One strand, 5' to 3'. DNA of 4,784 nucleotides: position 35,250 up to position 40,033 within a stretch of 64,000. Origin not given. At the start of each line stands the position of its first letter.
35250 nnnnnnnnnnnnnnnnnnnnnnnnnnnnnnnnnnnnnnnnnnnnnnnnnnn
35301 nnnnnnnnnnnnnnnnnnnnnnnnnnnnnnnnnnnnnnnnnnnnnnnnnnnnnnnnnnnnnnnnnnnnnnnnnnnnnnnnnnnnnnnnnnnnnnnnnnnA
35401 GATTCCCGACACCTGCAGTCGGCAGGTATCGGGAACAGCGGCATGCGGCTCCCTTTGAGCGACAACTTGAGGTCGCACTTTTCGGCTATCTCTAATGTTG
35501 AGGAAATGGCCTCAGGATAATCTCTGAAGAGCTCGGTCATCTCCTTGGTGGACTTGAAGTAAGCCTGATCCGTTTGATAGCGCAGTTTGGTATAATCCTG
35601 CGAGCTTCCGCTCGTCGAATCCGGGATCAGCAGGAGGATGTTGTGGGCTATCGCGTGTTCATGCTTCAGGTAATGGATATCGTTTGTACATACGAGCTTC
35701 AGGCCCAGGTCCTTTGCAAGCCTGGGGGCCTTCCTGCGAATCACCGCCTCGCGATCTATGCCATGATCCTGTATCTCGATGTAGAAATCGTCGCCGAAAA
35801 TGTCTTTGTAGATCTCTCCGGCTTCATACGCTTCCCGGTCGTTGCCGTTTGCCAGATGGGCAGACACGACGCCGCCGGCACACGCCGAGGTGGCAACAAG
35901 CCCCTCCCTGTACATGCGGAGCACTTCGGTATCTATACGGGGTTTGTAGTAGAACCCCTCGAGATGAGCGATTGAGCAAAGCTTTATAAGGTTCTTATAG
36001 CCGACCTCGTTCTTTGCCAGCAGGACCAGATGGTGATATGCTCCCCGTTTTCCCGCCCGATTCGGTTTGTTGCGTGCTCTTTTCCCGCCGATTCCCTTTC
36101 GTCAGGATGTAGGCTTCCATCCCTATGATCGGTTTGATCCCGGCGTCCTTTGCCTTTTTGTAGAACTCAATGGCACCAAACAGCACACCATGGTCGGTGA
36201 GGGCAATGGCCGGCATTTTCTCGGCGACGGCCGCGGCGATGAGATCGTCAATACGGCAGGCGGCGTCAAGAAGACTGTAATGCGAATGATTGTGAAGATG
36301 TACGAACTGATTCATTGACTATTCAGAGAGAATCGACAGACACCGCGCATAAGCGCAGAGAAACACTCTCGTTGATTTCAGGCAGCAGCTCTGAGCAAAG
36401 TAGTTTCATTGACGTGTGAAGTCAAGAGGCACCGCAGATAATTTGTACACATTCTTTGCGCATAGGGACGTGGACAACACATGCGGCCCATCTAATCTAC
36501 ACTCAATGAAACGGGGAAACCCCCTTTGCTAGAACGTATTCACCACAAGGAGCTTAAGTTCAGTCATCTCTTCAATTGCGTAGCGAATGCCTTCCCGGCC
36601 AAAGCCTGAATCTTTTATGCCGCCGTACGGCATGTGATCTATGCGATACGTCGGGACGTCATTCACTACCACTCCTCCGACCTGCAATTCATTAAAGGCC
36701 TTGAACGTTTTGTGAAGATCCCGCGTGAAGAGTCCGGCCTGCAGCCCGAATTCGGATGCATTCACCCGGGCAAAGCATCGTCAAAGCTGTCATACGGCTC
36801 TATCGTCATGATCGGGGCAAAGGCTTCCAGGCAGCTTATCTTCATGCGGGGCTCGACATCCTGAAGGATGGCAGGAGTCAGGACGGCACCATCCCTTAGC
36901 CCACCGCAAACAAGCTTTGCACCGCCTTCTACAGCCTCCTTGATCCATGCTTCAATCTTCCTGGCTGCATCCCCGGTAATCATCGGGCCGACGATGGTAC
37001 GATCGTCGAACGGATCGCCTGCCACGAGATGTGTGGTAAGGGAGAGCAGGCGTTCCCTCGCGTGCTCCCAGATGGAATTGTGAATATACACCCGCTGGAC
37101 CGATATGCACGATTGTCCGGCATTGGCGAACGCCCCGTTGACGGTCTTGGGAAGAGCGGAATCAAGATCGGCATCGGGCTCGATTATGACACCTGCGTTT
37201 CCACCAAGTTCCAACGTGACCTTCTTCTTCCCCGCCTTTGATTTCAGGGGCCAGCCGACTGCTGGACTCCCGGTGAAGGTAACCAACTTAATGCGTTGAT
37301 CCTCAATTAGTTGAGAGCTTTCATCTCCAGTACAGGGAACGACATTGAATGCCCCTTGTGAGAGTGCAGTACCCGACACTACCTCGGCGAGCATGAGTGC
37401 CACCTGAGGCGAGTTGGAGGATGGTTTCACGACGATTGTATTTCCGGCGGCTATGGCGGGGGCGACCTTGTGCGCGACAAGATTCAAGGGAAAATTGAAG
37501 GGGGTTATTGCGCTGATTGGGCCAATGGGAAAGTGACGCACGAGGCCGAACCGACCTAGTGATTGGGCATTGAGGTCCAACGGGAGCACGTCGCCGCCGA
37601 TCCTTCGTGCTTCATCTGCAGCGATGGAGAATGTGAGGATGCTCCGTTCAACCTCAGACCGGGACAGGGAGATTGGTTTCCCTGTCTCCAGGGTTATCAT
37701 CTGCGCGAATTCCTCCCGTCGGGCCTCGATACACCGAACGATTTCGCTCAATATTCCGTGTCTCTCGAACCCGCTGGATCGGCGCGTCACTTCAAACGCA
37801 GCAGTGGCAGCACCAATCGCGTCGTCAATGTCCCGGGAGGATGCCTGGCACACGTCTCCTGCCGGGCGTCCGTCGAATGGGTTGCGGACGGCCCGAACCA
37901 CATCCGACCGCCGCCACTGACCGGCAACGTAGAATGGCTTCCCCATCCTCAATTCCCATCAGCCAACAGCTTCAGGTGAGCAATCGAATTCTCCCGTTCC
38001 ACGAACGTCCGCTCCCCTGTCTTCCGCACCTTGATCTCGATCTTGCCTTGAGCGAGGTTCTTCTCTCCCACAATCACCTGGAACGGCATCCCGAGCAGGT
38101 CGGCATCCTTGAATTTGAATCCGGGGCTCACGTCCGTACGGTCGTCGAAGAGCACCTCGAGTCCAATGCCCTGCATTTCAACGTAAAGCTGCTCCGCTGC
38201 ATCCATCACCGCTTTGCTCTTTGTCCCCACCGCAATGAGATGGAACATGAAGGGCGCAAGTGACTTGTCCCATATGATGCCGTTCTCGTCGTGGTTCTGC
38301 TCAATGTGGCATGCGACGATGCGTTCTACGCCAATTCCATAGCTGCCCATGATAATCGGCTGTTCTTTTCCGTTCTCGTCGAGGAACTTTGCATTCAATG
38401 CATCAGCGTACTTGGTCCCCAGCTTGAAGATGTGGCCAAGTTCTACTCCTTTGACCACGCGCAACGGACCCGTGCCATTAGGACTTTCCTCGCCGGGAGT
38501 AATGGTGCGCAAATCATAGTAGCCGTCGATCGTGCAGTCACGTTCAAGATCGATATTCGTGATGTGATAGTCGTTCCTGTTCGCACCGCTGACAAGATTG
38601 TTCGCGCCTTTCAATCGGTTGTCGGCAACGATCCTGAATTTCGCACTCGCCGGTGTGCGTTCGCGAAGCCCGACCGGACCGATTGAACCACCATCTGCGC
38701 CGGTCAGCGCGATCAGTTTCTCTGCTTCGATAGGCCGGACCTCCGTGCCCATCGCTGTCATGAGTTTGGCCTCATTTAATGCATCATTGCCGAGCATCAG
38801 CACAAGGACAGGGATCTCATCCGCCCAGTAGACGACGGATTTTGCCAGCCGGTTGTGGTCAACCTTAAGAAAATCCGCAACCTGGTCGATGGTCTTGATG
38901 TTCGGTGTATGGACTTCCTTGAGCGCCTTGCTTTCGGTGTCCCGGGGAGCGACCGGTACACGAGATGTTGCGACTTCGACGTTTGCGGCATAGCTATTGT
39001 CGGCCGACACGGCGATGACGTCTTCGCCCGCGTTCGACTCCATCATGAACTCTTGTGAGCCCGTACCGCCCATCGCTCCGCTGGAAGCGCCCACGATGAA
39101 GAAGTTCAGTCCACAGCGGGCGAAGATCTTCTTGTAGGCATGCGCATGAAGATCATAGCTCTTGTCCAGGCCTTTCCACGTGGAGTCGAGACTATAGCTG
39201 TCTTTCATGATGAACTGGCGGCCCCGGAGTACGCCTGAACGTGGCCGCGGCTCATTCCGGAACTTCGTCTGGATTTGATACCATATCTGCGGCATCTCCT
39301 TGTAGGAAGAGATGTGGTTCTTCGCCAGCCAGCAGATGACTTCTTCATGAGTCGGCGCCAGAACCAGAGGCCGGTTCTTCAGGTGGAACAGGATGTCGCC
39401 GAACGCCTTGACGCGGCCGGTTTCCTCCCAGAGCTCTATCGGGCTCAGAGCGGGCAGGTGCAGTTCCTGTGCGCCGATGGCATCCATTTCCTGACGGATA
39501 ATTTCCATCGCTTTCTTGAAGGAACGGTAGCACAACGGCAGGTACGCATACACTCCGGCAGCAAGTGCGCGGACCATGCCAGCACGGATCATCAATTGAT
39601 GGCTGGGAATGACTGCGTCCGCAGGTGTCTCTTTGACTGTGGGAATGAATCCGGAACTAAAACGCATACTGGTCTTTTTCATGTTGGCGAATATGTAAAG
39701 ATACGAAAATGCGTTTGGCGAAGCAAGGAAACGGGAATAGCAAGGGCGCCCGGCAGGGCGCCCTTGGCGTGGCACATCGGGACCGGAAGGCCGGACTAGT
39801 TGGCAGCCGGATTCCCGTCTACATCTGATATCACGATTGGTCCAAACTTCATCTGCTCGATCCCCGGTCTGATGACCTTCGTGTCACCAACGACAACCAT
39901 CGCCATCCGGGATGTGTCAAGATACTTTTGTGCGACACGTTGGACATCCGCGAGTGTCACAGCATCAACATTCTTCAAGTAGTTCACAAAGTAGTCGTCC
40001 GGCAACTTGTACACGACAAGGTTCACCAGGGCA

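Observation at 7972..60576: Pervasive single-base frame breaks in conserved genes: indel-rich assembly or extensive pseudogenisation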

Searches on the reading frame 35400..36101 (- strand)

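Call 7: search_protein_families(library=ncbifam, proteins=[window:35400-36101:-], max_evalue=0.001)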
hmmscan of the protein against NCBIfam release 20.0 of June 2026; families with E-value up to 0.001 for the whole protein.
window:35400-36101:- (234 aa): 9 families
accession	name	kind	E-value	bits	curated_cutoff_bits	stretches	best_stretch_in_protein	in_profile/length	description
NF005298.0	PRK06826.1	equivalog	4.1e-71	240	1260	1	17-228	82-292/1151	DNA polymerase III subunit alpha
TIGR00594.1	polc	superfamily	8.5e-65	219.4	434.35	1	15-230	77-289/1022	DNA polymerase III subunit alpha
NF004226.0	PRK05673.1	equivalog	5e-63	213.4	1002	1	13-227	77-290/1146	DNA polymerase III subunit alpha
NF005617.0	PRK07374.1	equivalog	8.5e-48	163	1653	1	18-229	80-299/1170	DNA polymerase III subunit alpha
NF007079.0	PRK09532.1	equivalog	1e-47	162.9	1525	1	18-228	78-296/876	DNA polymerase III subunit alpha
NF005377.0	PRK06920.1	equivalog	4.8e-40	137.2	1806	1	23-228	78-277/1108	DNA polymerase III subunit alpha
NF001688.0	PRK00448.1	equivalog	5.1e-22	77.3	873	1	17-193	609-789/1445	PolC-type DNA polymerase III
NF004225.0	PRK05672.1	subfamily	3.2e-18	65.2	939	1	22-227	79-285/1047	error-prone DNA polymerase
TIGR01405.1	polC_Gram_pos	equivalog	6.1e-18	63.9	1043.45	1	18-192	376-553/1211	DNA polymerase III subunit alpha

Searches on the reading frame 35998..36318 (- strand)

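Call 7: search_protein_families(library=ncbifam, proteins=[window:35998-36318:-], max_evalue=0.001)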
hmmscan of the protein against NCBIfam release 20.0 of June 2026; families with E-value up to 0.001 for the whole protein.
window:35998-36318:- (107 aa): 14 families
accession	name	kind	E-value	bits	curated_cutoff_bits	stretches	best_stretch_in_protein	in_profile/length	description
NF005298.0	PRK06826.1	equivalog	4.6e-31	107.4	1260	1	2-84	2-83/1151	DNA polymerase III subunit alpha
TIGR00594.1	polc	superfamily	2.2e-30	105.5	434.35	1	5-83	1-79/1022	DNA polymerase III subunit alpha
NF004226.0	PRK05673.1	equivalog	8.1e-30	103.5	1002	1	3-84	4-85/1146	DNA polymerase III subunit alpha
NF005617.0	PRK07374.1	equivalog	2.5e-24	85.3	1653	1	4-74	2-72/1170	DNA polymerase III subunit alpha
NF007079.0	PRK09532.1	equivalog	1.3e-23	83.2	1525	1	4-79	2-77/876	DNA polymerase III subunit alpha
NF005377.0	PRK06920.1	equivalog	4.6e-20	71.1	1806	1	4-77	2-75/1108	DNA polymerase III subunit alpha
NF004550.0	PRK05898.1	equivalog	3.2e-17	62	1182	1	5-69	2-66/971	DNA polymerase III subunit alpha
NF005516.0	PRK07135.1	equivalog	7.5e-15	54.2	1084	1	2-69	1-68/974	DNA polymerase III DnaE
NF001688.0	PRK00448.1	equivalog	7.5e-14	50.3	873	1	5-81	338-414/1445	PolC-type DNA polymerase III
TIGR01405.1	polC_Gram_pos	equivalog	7.3e-12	43.8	1043.45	1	5-77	104-176/1211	DNA polymerase III subunit alpha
NF004225.0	PRK05672.1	subfamily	4.8e-11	41.5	939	1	2-76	3-73/1047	error-prone DNA polymerase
NF005582.0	PRK07279.1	equivalog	3e-08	32.2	1279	1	5-76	2-73/1033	DNA polymerase III subunit alpha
NF038032.1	CehA_McbA_metalo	domain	8.9e-06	25.3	80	1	10-68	7-66/315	CehA/McbA family metallohydrolase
NF041577.1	nside_bi_sphtase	equivalog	1.2e-05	24.7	400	1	6-71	4-67/276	3',5'-nucleoside bisphosphate phosphatase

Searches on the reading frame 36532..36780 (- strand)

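Call 7: search_protein_families(library=ncbifam, proteins=[window:36532-36780:-], max_evalue=0.001)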
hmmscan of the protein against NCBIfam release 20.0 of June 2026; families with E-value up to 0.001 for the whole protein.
window:36532-36780:- (83 aa): 26 families (the best 25 are shown)
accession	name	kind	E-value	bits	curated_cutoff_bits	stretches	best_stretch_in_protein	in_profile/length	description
NF040648.1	lactal_redase_Meth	equivalog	7.4e-31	107.7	650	1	6-81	388-463/463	lactaldehyde dehydrogenase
NF047626.1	SulfactDhSafD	equivalog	1.6e-26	93.4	700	1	6-80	380-454/454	sulfoacetaldehyde dehydrogenase SafD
NF040869.1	G3PDH_Arch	equivalog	1.1e-20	73.9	780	1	7-81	418-492/502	NADP-dependent glyceraldehyde-3-phosphate dehydrogenase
TIGR03250.1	PhnAcAld_DH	equivalog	1.2e-16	60.5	635.65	1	6-77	395-467/472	phosphonoacetaldehyde dehydrogenase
TIGR01804.1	BADH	equivalog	7.9e-15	54.3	668.6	1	4-76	396-467/467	betaine-aldehyde dehydrogenase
NF009725.0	PRK13252.1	equivalog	8.9e-15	54.1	593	1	3-81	403-480/488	betaine-aldehyde dehydrogenase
TIGR01780.1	SSADH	subfamily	9.4e-14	51.1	646.35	1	5-76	378-448/448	succinate-semialdehyde dehydrogenase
NF008415.0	PRK11241.1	equivalog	3.9e-13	48.9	828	1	4-80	405-480/482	NADP-dependent succinate-semialdehyde dehydrogenase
NF042989.1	AldDh_AldH_Clos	equivalog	4.2e-13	48.9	800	1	4-77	382-454/458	aldehyde dehydrogenase AldH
NF010000.0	PRK13473.1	subfamily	5.8e-13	48.3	615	1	4-80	397-472/475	aminobutyraldehyde dehydrogenase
NF045735.1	PaDhStyDPseudo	equivalog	2.4e-12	46.3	850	1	4-80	406-481/483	phenylacetaldehyde dehydrogenase StyD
TIGR03216.1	OH_muco_semi_DH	equivalog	3.9e-11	42.2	693.25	1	3-81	403-480/481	2-hydroxymuconic semialdehyde dehydrogenase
NF007352.0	PRK09847.1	equivalog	8.2e-11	41.1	850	1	6-79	418-490/495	aldehyde dehydrogenase PuuC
NF050026.1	AcaldDHExaC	equivalog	9.5e-11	41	900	1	6-80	420-493/503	acetaldehyde dehydrogenase ExaC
TIGR02299.1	HpaE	equivalog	2.5e-10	39.6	638.35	1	6-80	403-476/488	5-carboxymethyl-2-hydroxymuconate semialdehyde dehydrogenase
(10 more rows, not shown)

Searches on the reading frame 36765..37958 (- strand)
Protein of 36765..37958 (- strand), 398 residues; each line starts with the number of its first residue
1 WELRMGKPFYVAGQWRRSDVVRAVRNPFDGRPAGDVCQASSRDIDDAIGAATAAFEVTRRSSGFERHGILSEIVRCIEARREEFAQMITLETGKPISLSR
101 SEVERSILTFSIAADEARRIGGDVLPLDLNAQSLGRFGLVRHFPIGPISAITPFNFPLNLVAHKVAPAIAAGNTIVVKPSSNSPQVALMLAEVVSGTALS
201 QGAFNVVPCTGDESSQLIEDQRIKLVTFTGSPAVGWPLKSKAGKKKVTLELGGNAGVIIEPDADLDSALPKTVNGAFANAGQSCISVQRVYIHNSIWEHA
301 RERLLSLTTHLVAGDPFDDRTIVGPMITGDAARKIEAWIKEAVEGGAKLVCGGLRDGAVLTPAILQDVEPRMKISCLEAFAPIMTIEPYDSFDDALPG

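Call 7: search_protein_families(library=ncbifam, proteins=[window:36765-37958:-], max_evalue=0.001)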
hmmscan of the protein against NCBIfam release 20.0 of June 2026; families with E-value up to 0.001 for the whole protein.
window:36765-37958:- (398 aa): 43 families (the best 25 are shown)
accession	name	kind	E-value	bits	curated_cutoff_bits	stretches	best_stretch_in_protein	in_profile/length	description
NF040648.1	lactal_redase_Meth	equivalog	1e-103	347.9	650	1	11-396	3-385/463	lactaldehyde dehydrogenase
NF047626.1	SulfactDhSafD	equivalog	2.1e-87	294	700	1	24-396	5-377/454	sulfoacetaldehyde dehydrogenase SafD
TIGR03250.1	PhnAcAld_DH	equivalog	6.1e-81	272.4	635.65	1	9-396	6-392/472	phosphonoacetaldehyde dehydrogenase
TIGR01780.1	SSADH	subfamily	2e-80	270.9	646.35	1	24-395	1-375/448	succinate-semialdehyde dehydrogenase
NF010000.0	PRK13473.1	subfamily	3.7e-73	246.8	615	1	11-396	7-396/475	aminobutyraldehyde dehydrogenase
NF040869.1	G3PDH_Arch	equivalog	5.4e-73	246.4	780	1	9-395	22-413/502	NADP-dependent glyceraldehyde-3-phosphate dehydrogenase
TIGR01804.1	BADH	equivalog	2.2e-72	244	668.6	1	11-394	2-393/467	betaine-aldehyde dehydrogenase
NF045736.1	PaDhStyDRhodo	equivalog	1.6e-71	241.3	800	1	9-396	5-401/479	phenylacetaldehyde dehydrogenase StyD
TIGR02299.1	HpaE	equivalog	1.1e-70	238.6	638.35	1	24-396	20-400/488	5-carboxymethyl-2-hydroxymuconate semialdehyde dehydrogenase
TIGR03216.1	OH_muco_semi_DH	equivalog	1.2e-70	238.5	693.25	1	10-395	4-402/481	2-hydroxymuconic semialdehyde dehydrogenase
NF008415.0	PRK11241.1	equivalog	3.3e-70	237.1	828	1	10-386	14-394/482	NADP-dependent succinate-semialdehyde dehydrogenase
NF042993.1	AlphKGSA_gudD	equivalog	2.3e-69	234.4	770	1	10-396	7-402/481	alpha-ketoglutaric semialdehyde dehydrogenase GucD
NF009725.0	PRK13252.1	equivalog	1.7e-68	231.3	593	1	10-395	10-402/488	betaine-aldehyde dehydrogenase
NF006915.0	PRK09406.1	equivalog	2e-68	231.4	730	1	26-396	7-380/457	NADP-dependent succinic semialdehyde dehydrogenase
NF007497.0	PRK10090.1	equivalog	2e-68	231.3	500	1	8-396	8-401/480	aldehyde dehydrogenase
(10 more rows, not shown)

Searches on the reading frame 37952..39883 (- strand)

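Call 7: search_protein_families(library=ncbifam, proteins=[window:37952-39883:-], max_evalue=0.001)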
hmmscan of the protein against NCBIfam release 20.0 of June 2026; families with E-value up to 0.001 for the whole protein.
window:37952-39883:- (644 aa): 12 families
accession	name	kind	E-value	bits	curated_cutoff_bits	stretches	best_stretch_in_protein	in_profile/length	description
NF006625.0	PRK09194.1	equivalog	8.6e-214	711.6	558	1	73-637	1-558/559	proline--tRNA ligase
TIGR00409.1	proS_fam_II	equivalog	1.5e-176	588.7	306.7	1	73-632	1-560/568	proline--tRNA ligase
NF008979.1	PRK12325.1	exception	3.6e-132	441.3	550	2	73-297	1-228/437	proline--tRNA ligase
TIGR00408.1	proS_fam_I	equivalog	3.9e-35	121.7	437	2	479-635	218-375/475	proline--tRNA ligase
TIGR00418.1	thrS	equivalog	1.7e-21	76.8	383.65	2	106-229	188-315/565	threonine--tRNA ligase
NF003068.0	PRK03991.1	equivalog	9.1e-12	44.1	484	1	493-638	442-589/613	threonine--tRNA ligase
TIGR00442.1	hisS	equivalog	8.6e-09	34.8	286.75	1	516-628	302-404/406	histidine--tRNA ligase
NF003211.1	PRK04173.1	equivalog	1e-08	34.5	312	1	517-629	329-446/454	glycine--tRNA ligase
TIGR00414.1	serS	equivalog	2.5e-05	23.5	301.65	1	137-212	191-266/418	serine--tRNA ligase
TIGR00389.1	glyS_dimeric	equivalog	0.00014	20.5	243.3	0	517-628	437-552/565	glycine--tRNA ligase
NF011500.0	PRK14938.1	equivalog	0.00029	19.9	362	1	519-626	249-352/387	Ser-tRNA(Thr) hydrolase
TIGR00011.1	YbaK_EbsC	equivalog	0.00082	19.2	153.25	0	330-411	26-109/152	Cys-tRNA(Pro) deacylase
